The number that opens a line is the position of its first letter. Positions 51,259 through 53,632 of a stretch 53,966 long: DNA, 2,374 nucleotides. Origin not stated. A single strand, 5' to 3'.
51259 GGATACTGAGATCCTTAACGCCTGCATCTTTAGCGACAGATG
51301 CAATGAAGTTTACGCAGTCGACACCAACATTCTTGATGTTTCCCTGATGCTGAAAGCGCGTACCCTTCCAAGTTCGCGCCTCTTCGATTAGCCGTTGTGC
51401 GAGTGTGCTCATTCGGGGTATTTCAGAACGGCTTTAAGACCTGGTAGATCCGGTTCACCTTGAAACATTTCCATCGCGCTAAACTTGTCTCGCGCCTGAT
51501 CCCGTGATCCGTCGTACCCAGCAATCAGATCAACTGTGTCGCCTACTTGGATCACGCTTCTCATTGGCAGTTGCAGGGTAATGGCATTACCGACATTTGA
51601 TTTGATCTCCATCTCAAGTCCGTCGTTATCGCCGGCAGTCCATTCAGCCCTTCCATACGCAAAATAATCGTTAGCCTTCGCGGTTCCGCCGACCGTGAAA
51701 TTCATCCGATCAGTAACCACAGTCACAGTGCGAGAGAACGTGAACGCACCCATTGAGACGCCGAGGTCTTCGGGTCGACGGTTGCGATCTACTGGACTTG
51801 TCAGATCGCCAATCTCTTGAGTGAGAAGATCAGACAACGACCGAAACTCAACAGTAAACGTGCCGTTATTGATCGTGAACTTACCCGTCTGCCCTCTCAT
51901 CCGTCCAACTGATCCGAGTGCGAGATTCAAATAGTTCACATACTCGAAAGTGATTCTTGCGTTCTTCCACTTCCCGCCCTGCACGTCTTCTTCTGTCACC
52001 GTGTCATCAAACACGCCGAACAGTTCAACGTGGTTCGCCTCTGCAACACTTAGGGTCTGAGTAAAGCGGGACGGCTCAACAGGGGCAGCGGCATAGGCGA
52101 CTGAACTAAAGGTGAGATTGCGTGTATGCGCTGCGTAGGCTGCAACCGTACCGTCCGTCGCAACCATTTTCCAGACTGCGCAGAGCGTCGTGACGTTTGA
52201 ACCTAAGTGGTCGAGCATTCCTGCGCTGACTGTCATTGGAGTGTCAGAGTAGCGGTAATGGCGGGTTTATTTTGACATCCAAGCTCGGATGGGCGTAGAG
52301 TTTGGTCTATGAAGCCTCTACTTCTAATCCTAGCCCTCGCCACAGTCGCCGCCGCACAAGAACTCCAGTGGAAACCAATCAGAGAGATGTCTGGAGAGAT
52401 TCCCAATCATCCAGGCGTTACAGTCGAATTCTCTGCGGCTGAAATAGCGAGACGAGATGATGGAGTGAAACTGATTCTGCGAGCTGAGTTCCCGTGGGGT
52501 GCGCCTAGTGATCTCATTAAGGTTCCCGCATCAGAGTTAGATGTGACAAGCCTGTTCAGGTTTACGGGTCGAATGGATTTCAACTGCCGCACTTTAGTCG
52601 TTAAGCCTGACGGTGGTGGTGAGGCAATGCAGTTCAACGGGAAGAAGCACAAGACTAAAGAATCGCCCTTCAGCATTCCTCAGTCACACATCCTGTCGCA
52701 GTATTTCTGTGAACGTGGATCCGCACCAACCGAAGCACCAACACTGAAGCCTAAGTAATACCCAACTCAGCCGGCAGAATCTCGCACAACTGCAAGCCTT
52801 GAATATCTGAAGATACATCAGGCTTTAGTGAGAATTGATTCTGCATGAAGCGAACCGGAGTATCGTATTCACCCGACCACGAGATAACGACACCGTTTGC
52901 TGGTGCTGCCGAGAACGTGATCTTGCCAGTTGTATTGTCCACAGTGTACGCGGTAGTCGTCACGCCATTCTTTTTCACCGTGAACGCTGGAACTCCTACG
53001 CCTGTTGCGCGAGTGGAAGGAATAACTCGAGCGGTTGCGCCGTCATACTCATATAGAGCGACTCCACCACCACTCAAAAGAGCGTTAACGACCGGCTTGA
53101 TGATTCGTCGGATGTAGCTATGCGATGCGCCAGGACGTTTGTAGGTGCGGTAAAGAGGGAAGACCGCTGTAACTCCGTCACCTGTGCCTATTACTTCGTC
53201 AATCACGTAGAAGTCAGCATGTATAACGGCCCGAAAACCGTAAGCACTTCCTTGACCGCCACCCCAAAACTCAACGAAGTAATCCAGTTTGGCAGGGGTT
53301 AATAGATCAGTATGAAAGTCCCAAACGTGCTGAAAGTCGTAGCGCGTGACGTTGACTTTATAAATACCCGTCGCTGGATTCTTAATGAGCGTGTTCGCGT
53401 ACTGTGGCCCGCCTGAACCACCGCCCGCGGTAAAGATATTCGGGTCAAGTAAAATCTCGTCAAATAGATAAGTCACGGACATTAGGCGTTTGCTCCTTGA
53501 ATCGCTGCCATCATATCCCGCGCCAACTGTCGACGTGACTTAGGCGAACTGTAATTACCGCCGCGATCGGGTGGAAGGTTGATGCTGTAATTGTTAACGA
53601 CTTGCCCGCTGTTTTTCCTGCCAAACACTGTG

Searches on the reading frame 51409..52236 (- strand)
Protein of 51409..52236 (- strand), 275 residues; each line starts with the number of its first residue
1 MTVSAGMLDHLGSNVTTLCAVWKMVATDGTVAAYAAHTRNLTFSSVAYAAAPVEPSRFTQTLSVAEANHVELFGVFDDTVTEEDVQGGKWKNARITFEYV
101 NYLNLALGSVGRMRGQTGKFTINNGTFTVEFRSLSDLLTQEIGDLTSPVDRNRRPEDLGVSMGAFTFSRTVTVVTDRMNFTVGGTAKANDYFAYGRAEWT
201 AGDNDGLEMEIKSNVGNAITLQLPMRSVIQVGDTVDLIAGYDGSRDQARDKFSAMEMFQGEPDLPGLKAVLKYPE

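Call 62: search_protein_families(library=phrogs, proteins=[window:51409-52236:-], max_evalue=0.0001)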
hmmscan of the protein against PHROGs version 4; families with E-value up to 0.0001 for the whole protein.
window:51409-52236:- (275 aa): 1 family
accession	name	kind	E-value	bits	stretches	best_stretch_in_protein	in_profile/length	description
phrog_778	-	tail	1e-31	111.4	1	13-274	10-273/287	tail assembly protein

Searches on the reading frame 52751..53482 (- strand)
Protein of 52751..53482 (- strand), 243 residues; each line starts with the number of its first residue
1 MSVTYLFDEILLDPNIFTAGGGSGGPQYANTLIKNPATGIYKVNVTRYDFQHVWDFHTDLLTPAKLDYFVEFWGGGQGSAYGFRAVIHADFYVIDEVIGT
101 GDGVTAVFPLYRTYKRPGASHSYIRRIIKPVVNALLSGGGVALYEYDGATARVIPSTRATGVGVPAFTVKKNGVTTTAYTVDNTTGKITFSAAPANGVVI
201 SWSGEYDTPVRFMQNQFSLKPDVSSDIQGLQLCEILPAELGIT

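Call 62: search_protein_families(library=phrogs, proteins=[window:52751-53482:-], max_evalue=0.0001)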
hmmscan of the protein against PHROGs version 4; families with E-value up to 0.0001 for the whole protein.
window:52751-53482:- (243 aa): 1 family
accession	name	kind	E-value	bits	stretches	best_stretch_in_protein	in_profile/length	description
phrog_2913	-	other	7e-31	108.9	1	21-223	116-283/306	glycoside hydrolase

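Call 87: search_protein_families(library=ncbifam, proteins=[window:52751-53482:-], max_evalue=0.05)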
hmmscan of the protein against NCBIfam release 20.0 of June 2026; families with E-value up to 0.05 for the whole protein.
window:52751-53482:- (243 aa): 1 family
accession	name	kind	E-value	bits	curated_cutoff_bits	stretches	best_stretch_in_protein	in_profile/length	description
TIGR02217.1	chp_TIGR02217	subfamily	3.6e-20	72.4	136.65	2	19-135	12-134/210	phage distal tail protein, Rcc01695 family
